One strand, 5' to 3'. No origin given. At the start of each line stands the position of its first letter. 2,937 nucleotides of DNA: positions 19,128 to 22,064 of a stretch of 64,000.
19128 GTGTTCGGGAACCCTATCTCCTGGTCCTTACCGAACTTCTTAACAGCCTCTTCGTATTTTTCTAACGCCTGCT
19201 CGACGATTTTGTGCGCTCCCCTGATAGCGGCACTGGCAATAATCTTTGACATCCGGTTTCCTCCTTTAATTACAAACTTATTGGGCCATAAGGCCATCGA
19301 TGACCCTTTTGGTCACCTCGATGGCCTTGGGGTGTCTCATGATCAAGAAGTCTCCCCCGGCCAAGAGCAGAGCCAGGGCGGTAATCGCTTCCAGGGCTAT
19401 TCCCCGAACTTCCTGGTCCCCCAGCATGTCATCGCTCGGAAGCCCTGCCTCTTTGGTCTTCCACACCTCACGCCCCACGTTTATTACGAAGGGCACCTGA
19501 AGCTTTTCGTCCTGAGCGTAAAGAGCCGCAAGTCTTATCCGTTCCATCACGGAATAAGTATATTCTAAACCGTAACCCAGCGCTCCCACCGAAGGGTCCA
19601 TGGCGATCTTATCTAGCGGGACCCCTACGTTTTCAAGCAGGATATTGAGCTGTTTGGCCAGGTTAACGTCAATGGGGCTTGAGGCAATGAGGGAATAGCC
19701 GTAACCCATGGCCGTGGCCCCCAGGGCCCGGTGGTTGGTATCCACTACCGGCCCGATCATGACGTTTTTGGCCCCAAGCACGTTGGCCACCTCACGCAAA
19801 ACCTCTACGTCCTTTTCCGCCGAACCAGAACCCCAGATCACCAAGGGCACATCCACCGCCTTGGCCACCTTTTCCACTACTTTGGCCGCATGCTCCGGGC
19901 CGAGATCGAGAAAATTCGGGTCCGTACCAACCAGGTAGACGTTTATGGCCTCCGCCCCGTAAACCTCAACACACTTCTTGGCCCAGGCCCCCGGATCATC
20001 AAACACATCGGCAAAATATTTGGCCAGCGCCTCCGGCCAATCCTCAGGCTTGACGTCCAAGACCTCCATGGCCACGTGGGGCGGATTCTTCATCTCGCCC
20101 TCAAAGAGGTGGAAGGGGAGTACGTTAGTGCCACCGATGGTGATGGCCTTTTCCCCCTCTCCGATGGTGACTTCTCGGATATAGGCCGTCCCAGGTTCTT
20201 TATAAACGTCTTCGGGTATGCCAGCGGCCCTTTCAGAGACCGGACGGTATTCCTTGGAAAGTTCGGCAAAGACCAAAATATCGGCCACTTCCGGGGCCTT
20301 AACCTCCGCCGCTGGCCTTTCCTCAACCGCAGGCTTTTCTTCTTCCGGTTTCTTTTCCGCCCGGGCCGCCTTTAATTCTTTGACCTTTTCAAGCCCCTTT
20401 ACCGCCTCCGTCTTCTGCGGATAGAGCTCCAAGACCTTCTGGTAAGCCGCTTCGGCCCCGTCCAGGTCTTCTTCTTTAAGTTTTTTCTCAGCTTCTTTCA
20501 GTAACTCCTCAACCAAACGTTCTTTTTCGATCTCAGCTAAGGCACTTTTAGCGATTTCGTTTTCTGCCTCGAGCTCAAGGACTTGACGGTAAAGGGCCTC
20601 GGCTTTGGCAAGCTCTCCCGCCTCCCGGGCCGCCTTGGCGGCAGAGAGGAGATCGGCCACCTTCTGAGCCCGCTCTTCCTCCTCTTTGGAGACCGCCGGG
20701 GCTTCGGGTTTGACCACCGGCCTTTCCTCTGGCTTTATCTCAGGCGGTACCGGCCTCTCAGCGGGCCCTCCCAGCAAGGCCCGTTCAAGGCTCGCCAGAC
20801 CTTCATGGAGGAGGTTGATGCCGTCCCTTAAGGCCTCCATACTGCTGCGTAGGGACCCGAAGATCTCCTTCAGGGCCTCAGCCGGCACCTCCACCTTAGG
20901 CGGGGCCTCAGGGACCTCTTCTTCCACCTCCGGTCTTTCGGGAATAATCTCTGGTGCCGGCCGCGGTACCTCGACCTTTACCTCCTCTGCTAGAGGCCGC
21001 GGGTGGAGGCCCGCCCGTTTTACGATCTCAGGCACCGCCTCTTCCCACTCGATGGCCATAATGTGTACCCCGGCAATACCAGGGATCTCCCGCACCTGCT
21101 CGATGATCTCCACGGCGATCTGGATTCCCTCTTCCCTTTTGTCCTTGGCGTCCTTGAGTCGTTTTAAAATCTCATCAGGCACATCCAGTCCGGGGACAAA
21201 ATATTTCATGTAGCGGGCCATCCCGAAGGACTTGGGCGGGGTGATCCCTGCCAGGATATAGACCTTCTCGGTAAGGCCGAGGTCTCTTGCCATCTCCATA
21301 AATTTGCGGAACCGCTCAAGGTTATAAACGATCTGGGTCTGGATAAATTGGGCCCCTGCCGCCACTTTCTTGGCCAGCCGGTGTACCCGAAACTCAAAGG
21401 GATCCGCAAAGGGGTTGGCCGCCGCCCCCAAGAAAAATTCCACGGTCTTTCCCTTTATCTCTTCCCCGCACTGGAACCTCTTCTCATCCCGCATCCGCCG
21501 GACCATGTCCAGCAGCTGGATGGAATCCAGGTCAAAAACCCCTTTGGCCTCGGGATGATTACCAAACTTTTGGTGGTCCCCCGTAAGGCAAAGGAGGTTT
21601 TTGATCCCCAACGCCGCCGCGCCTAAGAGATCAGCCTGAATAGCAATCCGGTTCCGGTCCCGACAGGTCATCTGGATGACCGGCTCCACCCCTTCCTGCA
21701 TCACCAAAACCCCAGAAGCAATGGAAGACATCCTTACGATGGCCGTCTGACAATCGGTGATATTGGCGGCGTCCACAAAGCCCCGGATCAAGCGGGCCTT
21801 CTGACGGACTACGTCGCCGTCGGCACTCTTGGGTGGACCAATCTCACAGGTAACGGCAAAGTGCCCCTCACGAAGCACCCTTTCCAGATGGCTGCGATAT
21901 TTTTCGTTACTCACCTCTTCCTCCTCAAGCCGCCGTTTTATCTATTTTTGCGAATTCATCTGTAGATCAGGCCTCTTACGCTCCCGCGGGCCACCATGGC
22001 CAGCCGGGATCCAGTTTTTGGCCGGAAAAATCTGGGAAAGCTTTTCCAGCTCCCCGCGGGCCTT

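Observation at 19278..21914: MetF and the corrinoid Fe-S protein small subunit AcsD are one 878-aa polypeptide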

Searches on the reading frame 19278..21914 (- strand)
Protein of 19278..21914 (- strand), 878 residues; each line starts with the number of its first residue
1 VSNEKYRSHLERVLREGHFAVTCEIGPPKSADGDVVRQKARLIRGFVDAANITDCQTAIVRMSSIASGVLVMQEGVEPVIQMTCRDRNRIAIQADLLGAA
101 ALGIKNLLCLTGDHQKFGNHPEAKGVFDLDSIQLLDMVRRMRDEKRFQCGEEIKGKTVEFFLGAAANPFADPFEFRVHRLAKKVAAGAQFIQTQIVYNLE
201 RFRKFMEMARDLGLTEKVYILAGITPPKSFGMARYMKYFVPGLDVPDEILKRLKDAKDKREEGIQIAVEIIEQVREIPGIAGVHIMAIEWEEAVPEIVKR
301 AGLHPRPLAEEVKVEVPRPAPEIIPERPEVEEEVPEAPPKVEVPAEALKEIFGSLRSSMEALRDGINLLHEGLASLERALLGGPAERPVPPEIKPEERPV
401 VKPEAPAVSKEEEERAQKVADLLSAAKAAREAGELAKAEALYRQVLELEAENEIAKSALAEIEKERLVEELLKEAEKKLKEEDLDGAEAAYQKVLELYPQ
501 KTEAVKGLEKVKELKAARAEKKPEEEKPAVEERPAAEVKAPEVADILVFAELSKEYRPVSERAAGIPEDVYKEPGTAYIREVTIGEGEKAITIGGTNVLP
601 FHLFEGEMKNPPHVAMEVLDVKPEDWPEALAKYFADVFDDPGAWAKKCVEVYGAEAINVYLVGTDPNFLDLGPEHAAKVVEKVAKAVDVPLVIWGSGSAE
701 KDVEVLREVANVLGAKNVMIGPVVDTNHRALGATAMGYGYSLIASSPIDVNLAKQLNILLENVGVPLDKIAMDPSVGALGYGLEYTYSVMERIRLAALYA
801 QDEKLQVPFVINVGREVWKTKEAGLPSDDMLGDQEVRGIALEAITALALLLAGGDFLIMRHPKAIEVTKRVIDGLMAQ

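Call 5: search_protein_families(library=pfam, proteins=[window:19278-21914:-], max_evalue=0.001)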
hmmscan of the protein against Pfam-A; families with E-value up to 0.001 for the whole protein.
window:19278-21914:- (878 aa): 3 families
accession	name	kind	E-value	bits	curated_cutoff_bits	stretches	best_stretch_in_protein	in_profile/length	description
PF03599.22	CdhD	-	1.8e-44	152.5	24.8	1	581-822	1-223/387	CO dehydrogenase/acetyl-CoA synthase delta subunit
PF02219.23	MTHFR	-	1.6e-42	146.2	24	1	10-302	2-287/287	Methylenetetrahydrofolate reductase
PF14559.12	TPR_19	-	0.0004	21.1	25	0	479-508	2-31/68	Tetratricopeptide repeat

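Call 6: search_protein_families(library=ncbifam, proteins=[window:19278-21914:-], max_evalue=0.001)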
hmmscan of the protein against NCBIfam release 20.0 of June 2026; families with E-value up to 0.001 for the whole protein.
window:19278-21914:- (878 aa): 12 families
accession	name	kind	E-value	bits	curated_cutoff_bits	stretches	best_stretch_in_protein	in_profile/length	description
NF003377.0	PRK04452.1-3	subfamily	1.8e-138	462.1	527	1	570-877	5-314/432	acetyl-CoA decarbonylase/synthase complex subunit delta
NF003376.0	PRK04452.1-2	subfamily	1.6e-113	378.7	280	1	576-876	11-312/313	acetyl-CoA decarbonylase/synthase complex subunit delta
NF040759.1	WLP_AcsD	exception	5.4e-91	305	430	1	577-876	10-312/312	acetyl-CoA decarbonylase/synthase complex subunit delta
NF003375.0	PRK04452.1-1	subfamily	2e-78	264.4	488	1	579-876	116-424/442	acetyl-CoA decarbonylase/synthase complex subunit delta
NF006396.0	PRK08645.1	equivalog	1e-69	235.2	453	1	4-287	308-587/611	bifunctional homocysteine S-methyltransferase/methylenetetrahydrofolate reductase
TIGR00381.1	cdhD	equivalog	1.9e-65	221.1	252.9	1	570-875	66-373/389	CO dehydrogenase/acetyl-CoA synthase subunit delta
NF003378.0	PRK04452.1-4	subfamily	8e-63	212.6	634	1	576-873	69-363/384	acetyl-CoA decarbonylase/synthase complex subunit delta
TIGR00677.1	fadh2_euk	equivalog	5e-23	81.8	310.05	1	71-304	55-278/281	methylenetetrahydrofolate reductase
TIGR00676.1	fadh2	equivalog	2.1e-22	79.8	293.7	1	72-300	55-273/275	methylenetetrahydrofolate reductase [NAD(P)H]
NF003195.0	PRK04165.1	equivalog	6.1e-11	41.9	306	1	578-861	60-298/450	acetyl-CoA decarbonylase/synthase complex subunit gamma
NF042912.1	Amuc_1098_fam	equivalog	1.1e-07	30.3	750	1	405-466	141-202/805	Amuc_1098 family type IV pilus outer membrane protein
NF040658.1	Myxo_OME_TraC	equivalog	3.8e-07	29.2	500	1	408-522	70-180/602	outer membrane exchange accessory lipoprotein TraC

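Call 7: find_homologous_proteins(query=window:19278-21914:-, max_evalue=1e-10)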
Query window:19278-21914:- (878 aa): 969 proteins with E <= 1e-10 among 8000 candidates; the best 120 are listed.
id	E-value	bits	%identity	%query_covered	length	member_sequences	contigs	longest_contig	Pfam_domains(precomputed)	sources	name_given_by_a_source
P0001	0.0e+0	1885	98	100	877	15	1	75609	PF02219.24,PF03599.23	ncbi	-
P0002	0.0e+0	1793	93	100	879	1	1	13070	PF02219.24,PF03599.23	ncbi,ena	-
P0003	0.0e+0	1671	86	100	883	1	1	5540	PF14559.13,PF02219.24,PF03599.23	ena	-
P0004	0.0e+0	1667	87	100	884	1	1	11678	PF14559.13,PF02219.24,PF03599.23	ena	-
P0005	0.0e+0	1666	88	100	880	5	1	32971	PF02219.24,PF03599.23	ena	-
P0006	0.0e+0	1661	86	100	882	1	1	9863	PF02219.24,PF03599.23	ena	-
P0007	0.0e+0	1655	88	100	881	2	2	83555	PF02219.24,PF03599.23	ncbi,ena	-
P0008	0.0e+0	1578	81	100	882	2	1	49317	PF14559.13,PF02219.24,PF13428.13,PF03599.23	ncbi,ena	-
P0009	0.0e+0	1576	81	100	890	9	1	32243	PF14559.13,PF02219.24,PF07719.24,PF03599.23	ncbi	-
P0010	0.0e+0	1535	80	100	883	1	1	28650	PF14559.13,PF02219.24,PF00515.35,PF13428.13,PF07719.24,PF03599.23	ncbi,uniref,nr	ncbi:acetyl-CoA decarbonylase/synthase complex subunit delta [Thermodesulfatator autotrophicus]|unir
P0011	0.0e+0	1528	79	100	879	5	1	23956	PF02219.24,PF07719.24,PF03599.23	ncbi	-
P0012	0.0e+0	1483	76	100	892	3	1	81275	PF14559.13,PF02219.24,PF03599.23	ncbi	ncbi:acetyl-CoA decarbonylase/synthase complex subunit delta [Thermodesulfatator indicus]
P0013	0.0e+0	1421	73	100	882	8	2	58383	PF02219.24,PF03599.23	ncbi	-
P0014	0.0e+0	1298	79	44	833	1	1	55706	PF02219.24,PF03599.23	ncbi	-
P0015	0.0e+0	1289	80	43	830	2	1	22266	PF02219.24,PF03599.23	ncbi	-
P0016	0.0e+0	1264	80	43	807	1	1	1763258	PF02219.24,PF03599.23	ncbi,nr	ncbi:acetyl-CoA decarbonylase/synthase complex subunit delta [Thermosulfurimonas marina]|nr:acetyl-C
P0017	0.0e+0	1262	79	43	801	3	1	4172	PF02219.24,PF03599.23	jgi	-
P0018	0.0e+0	1262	80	43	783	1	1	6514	PF02219.24,PF03599.23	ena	-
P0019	0.0e+0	1260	73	41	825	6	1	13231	PF02219.24,PF03599.23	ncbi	-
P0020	0.0e+0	1256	74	41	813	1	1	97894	PF02219.24,PF03599.23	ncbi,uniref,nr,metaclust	ncbi:acetyl-CoA decarbonylase/synthase complex subunit delta [Thermosulfurimonas dismutans]|uniref:M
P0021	0.0e+0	1243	68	99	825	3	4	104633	PF02219.24,PF03599.23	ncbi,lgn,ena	-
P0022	0.0e+0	1193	63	99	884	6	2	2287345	PF14559.13,PF02219.24,PF00515.35,PF13432.13,PF13181.13,PF07719.24,PF03599.23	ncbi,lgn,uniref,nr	ncbi:acetyl-CoA decarbonylase/synthase complex subunit delta [Thermosulfuriphilus ammonigenes]|unire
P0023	0.0e+0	1187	64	99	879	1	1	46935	PF14559.13,PF02219.24,PF13432.13,PF13428.13,PF07719.24,PF03599.23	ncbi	ncbi:acetyl-CoA decarbonylase/synthase complex subunit delta [Thermosulfuriphilus sp.]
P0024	0.0e+0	1022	66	39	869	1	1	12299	PF02219.24,PF03599.23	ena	-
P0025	0.0e+0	1017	58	99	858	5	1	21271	PF02219.24,PF03599.23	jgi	-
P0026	0.0e+0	1015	62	44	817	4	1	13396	PF02219.24,PF03599.23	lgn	-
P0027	3.5e-298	1010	60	45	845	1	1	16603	PF02219.24,PF03599.23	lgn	-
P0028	7.3e-298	1009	61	41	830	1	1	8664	PF02219.24,PF03599.23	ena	-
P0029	1.2e-297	1008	62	41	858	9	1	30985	PF02219.24,PF03599.23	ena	-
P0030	2.6e-297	1007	64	40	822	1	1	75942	PF02219.24,PF03599.23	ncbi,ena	-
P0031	8.3e-295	998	58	44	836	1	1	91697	PF02219.24,PF03599.23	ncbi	-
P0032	7.6e-294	995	62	43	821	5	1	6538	PF02219.24,PF03599.23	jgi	-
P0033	2.4e-293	994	58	46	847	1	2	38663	PF02219.24,PF03599.23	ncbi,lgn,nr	ncbi:MAG: acetyl-CoA decarbonylase/synthase complex subunit delta [Caldimicrobium sp.]|nr:acetyl-CoA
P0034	3.1e-293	993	56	99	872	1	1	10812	PF02219.24,PF03599.23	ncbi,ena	-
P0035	1.1e-292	991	63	40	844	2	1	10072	PF02219.24,PF03599.23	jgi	jgi:CO dehydrogenase/acetyl-CoA synthase delta subunit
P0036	1.8e-291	987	54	99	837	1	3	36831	PF02219.24,PF03599.23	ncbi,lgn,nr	ncbi:MAG: acetyl-CoA decarbonylase/synthase complex subunit delta [Caldimicrobium sp.]|nr:acetyl-CoA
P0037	9.5e-291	985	58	45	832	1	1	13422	PF02219.24,PF03599.23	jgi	jgi:CO dehydrogenase/acetyl-CoA synthase delta subunit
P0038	8.3e-290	982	58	45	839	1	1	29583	PF02219.24,PF03599.23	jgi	jgi:CO dehydrogenase/acetyl-CoA synthase delta subunit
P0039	1.3e-289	981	59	45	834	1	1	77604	PF02219.24,PF03599.23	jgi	jgi:CO dehydrogenase/acetyl-CoA synthase delta subunit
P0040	3.4e-289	980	76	34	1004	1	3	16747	PF02219.24,PF03599.23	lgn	-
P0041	3.1e-288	977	77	34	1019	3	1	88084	PF02219.24,PF13414.13,PF00515.35,PF07719.24,PF03599.23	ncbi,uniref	ncbi:MAG: acetyl-CoA decarbonylase/synthase complex subunit delta [Dissulfurimicrobium sp.]|uniref:a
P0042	1.1e-287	975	76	35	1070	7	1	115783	PF14559.13,PF23914.2,PF02219.24,PF13414.13,PF00515.35,PF13424.13,PF13176.13,PF13428.13,PF13181.13,PF07719.24,PF03599.23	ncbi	-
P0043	1.9e-287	974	75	35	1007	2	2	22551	PF02219.24,PF03599.23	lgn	-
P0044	2.2e-287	974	76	34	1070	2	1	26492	PF14559.13,PF02219.24,PF13414.13,PF00515.35,PF13181.13,PF07719.24,PF03599.23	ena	-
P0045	7.8e-287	972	74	34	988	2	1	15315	PF02219.24,PF13414.13,PF03599.23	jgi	-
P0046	1.0e-286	972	75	34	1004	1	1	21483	PF02219.24,PF03599.23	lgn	-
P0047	6.7e-286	969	77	34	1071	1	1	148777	PF14559.13,PF24575.2,PF02219.24,PF13414.13,PF00515.35,PF13181.13,PF07719.24,PF03599.23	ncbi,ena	-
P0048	8.0e-286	969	76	34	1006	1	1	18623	PF02219.24,PF03599.23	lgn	-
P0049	9.2e-286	969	76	34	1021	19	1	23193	PF02219.24,PF03599.23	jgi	-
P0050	1.1e-285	968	75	35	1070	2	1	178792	PF23914.2,PF02219.24,PF13414.13,PF13176.13,PF13428.13,PF14559.13,PF00515.35,PF13424.13,PF13432.13,PF13429.13,PF13181.13,PF07719.24,PF03599.23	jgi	-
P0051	2.0e-285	967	76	34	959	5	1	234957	PF02219.24,PF03599.23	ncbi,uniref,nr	ncbi:acetyl-CoA decarbonylase/synthase complex subunit delta [Dissulfurirhabdus thermomarina]|uniref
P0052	2.1e-285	967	69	37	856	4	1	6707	PF02219.24,PF03599.23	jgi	jgi:methionine synthase / methylenetetrahydrofolate reductase(NADPH)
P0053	2.5e-285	967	77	34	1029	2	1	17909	PF02219.24,PF13414.13,PF00515.35,PF13181.13,PF07719.24,PF03599.23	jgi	jgi:CO dehydrogenase/acetyl-CoA synthase delta subunit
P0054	4.5e-285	966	74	34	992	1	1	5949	PF02219.24,PF13414.13,PF00515.35,PF13428.13,PF13181.13,PF07719.24,PF03599.23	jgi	jgi:CO dehydrogenase/acetyl-CoA synthase delta subunit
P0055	6.8e-285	966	58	45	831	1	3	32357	PF02219.24,PF03599.23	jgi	-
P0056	7.7e-285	965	58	45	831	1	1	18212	PF02219.24,PF03599.23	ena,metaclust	metaclust:\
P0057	8.2e-285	965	77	34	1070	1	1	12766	PF23914.2,PF02219.24,PF13414.13,PF00515.35,PF13428.13,PF13429.13,PF13181.13,PF07719.24,PF03599.23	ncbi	-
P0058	9.5e-285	965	52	58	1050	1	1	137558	PF23914.2,PF02219.24,PF13414.13,PF00515.35,PF13181.13,PF07719.24,PF03599.23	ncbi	-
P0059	1.2e-284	965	64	36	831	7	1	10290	PF02219.24,PF03599.23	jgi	jgi:CO dehydrogenase/acetyl-CoA synthase delta subunit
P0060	1.3e-284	965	74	34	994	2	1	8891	PF02219.24,PF00515.35,PF03599.23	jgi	-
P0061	1.9e-284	964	76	34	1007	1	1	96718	PF02219.24,PF03599.23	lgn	-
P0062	2.0e-284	964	62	41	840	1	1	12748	PF02219.24,PF03599.23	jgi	jgi:CO dehydrogenase/acetyl-CoA synthase delta subunit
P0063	2.1e-284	964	67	39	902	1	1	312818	PF02219.24,PF03599.23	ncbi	ncbi:acetyl-CoA decarbonylase/synthase complex subunit delta [Desulfolithobacter sp.]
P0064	2.5e-284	964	76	35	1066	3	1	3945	PF14559.13,PF23914.2,PF02219.24,PF13414.13,PF00515.35,PF13424.13,PF13428.13,PF13181.13,PF07719.24,PF03599.23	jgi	jgi:CO dehydrogenase/acetyl-CoA synthase delta subunit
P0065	4.9e-284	963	74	35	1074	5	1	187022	PF14559.13,PF02219.24,PF13414.13,PF00515.35,PF13428.13,PF13181.13,PF07719.24,PF03599.23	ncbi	-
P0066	5.8e-284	963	75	34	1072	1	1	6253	PF02219.24,PF13414.13,PF00515.35,PF13428.13,PF13429.13,PF13181.13,PF07719.24,PF03599.23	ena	-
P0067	1.1e-283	962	73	34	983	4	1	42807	PF02219.24,PF00515.35,PF03599.23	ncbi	-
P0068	1.3e-283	961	78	34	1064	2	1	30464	PF14559.13,PF23914.2,PF02219.24,PF13414.13,PF00515.35,PF13428.13,PF13429.13,PF13181.13,PF07719.24,PF03599.23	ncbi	-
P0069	1.4e-283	961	75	34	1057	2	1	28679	PF23914.2,PF02219.24,PF13414.13,PF00515.35,PF13181.13,PF07719.24,PF03599.23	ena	-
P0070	1.8e-283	961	71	36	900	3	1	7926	PF02219.24,PF03599.23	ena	-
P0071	2.8e-283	960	69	38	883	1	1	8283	PF02219.24,PF03599.23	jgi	jgi:CO dehydrogenase/acetyl-CoA synthase delta subunit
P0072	3.3e-283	960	76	35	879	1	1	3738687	PF02219.24,PF03599.23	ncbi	ncbi:MAG: acetyl-CoA decarbonylase/synthase complex subunit delta [Candidatus Electrothrix sp. YB6]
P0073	3.6e-283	960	50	58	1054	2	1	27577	PF23914.2,PF02219.24,PF13414.13,PF13428.13,PF14559.13,PF24575.2,PF00515.35,PF13424.13,PF13432.13,PF13181.13,PF07719.24,PF03599.23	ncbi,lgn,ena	-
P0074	1.2e-282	958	73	35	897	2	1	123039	PF02219.24,PF03599.23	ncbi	ncbi:acetyl-CoA decarbonylase/synthase complex subunit delta [Desulfolithobacter sp.]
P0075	1.2e-282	958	65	44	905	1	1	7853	PF02219.24,PF03599.23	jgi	jgi:CO dehydrogenase/acetyl-CoA synthase delta subunit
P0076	1.5e-282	958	58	45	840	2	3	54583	PF02219.24,PF03599.23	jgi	jgi:CO dehydrogenase/acetyl-CoA synthase delta subunit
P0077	1.6e-282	958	74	34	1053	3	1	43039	PF02219.24,PF13414.13,PF00515.35,PF13424.13,PF13181.13,PF07719.24,PF03599.23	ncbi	-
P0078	1.6e-282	958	72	35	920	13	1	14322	PF02219.24,PF03599.23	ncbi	-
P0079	2.5e-282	957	74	34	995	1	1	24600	PF02219.24,PF00515.35,PF03599.23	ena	-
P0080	3.3e-282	957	58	45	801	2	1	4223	PF02219.24,PF03599.23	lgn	-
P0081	3.3e-282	957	75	35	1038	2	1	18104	PF02219.24,PF13414.13,PF00515.35,PF13428.13,PF13181.13,PF07719.24,PF03599.23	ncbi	-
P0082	6.7e-282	956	74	35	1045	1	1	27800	PF23914.2,PF02219.24,PF13414.13,PF13176.13,PF13428.13,PF14559.13,PF00515.35,PF13424.13,PF13432.13,PF13429.13,PF13181.13,PF07719.24,PF03599.23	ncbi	-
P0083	9.7e-282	955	69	38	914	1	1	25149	PF02219.24,PF03599.23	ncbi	-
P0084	1.1e-281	955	65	41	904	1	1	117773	PF02219.24,PF03599.23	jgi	jgi:CO dehydrogenase/acetyl-CoA synthase delta subunit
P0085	1.1e-281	955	75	34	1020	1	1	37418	PF02219.24,PF03599.23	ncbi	-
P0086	1.3e-281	955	75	35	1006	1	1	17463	PF02219.24,PF03599.23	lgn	-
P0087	2.0e-281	954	74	35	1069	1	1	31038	PF14559.13,PF02219.24,PF13414.13,PF00515.35,PF13428.13,PF13181.13,PF07719.24,PF03599.23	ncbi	-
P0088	2.3e-281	954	73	35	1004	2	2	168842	PF02219.24,PF00515.35,PF07719.24,PF03599.23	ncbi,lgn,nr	ncbi:MAG: hypothetical protein AVO38_03895 [delta proteobacterium ML8_D]|nr:MAG: hypothetical protei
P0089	2.8e-281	954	75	35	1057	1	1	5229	PF02219.24,PF13414.13,PF00515.35,PF13181.13,PF07719.24,PF03599.23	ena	-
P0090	3.6e-281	953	51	57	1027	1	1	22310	PF02219.24,PF13414.13,PF00515.35,PF13181.13,PF07719.24,PF03599.23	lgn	-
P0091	3.7e-281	953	71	36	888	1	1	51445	PF02219.24,PF03599.23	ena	-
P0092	4.1e-281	953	67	38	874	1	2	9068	PF02219.24,PF03599.23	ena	-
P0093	4.2e-281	953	72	36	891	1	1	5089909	PF02219.24,PF03599.23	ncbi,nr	ncbi:MAG: acetyl-CoA decarbonylase/synthase complex subunit delta [Candidatus Electrothrix scaldis]|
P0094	4.6e-281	953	65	42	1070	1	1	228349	PF23914.2,PF02219.24,PF13414.13,PF00515.35,PF13181.13,PF07719.24,PF03599.23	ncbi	-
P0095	4.9e-281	953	71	36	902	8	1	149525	PF02219.24,PF03599.23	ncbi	-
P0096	5.0e-281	953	72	36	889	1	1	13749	PF02219.24,PF03599.23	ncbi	-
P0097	5.8e-281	953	73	35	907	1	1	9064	PF02219.24,PF03599.23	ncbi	-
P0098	5.8e-281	953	71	35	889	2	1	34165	PF02219.24,PF03599.23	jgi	jgi:methionine synthase / methylenetetrahydrofolate reductase(NADPH)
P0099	1.0e-280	952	72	36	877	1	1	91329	PF02219.24,PF03599.23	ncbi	ncbi:MAG: hypothetical protein Kow0089_06650 [Desulfobulbaceae bacterium]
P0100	1.0e-280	952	73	35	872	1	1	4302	PF02219.24,PF03599.23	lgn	-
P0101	1.2e-280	952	72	35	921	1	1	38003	PF02219.24,PF03599.23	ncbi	-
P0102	1.2e-280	952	74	35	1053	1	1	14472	PF02219.24,PF13414.13,PF13428.13,PF07719.24,PF03599.23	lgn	-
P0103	1.4e-280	951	75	34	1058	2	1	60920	PF23914.2,PF02219.24,PF13414.13,PF00515.35,PF13424.13,PF13432.13,PF13428.13,PF13181.13,PF07719.24,PF03599.23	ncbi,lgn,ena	-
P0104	1.8e-280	951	70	36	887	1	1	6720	PF02219.24,PF03599.23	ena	-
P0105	2.0e-280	951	74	34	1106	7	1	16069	PF14559.13,PF02219.24,PF13414.13,PF00515.35,PF13428.13,PF13181.13,PF07719.24,PF03599.23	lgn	-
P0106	2.4e-280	951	70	36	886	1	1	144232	PF02219.24,PF03599.23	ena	-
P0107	2.5e-280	951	74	34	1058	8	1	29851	PF02219.24,PF13414.13,PF00515.35,PF13181.13,PF07719.24,PF03599.23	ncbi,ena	-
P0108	2.7e-280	950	72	36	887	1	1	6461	PF02219.24,PF03599.23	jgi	jgi:CO dehydrogenase/acetyl-CoA synthase delta subunit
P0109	3.3e-280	950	58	38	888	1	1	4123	PF02219.24,PF03599.23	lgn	-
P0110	3.5e-280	950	71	36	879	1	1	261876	PF02219.24,PF03599.23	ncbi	-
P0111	3.6e-280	950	70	36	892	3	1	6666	PF02219.24,PF03599.23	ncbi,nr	ncbi:MAG: acetyl-CoA decarbonylase/synthase complex subunit delta [Candidatus Electrothrix sp. AW5]|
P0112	4.1e-280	950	72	36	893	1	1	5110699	PF02219.24,PF03599.23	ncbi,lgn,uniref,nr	ncbi:MAG: acetyl-CoA decarbonylase/synthase complex subunit delta [Candidatus Electrothrix aestuarii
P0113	4.1e-280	950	72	35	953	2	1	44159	PF02219.24,PF03599.23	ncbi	-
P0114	4.2e-280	950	73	35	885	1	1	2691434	PF02219.24,PF03599.23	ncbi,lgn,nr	ncbi:MAG: acetyl-CoA decarbonylase/synthase complex subunit delta [Candidatus Electrothrix sp. Rat3]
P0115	4.3e-280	950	75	34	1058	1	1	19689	PF14559.13,PF23914.2,PF02219.24,PF13414.13,PF00515.35,PF13424.13,PF13432.13,PF13428.13,PF13181.13,PF07719.24,PF03599.23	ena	-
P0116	6.1e-280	949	75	34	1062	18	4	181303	PF02219.24,PF13414.13,PF00515.35,PF13424.13,PF13428.13,PF13181.13,PF07719.24,PF03599.23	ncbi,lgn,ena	-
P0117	7.1e-280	949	70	36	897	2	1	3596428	PF02219.24,PF03599.23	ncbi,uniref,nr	ncbi:hypothetical protein GF1_14200 [Desulfolithobacter dissulfuricans]|uniref:Methylenetetrahydrofo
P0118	8.7e-280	949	68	37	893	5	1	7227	PF02219.24,PF03599.23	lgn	-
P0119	8.8e-280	949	74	35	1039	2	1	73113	PF23914.2,PF02219.24,PF13414.13,PF00515.35,PF13428.13,PF13181.13,PF07719.24,PF03599.23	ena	-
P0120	9.4e-280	949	68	41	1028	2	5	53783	PF14559.13,PF23914.2,PF02219.24,PF13414.13,PF00515.35,PF13428.13,PF13181.13,PF07719.24,PF03599.23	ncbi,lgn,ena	-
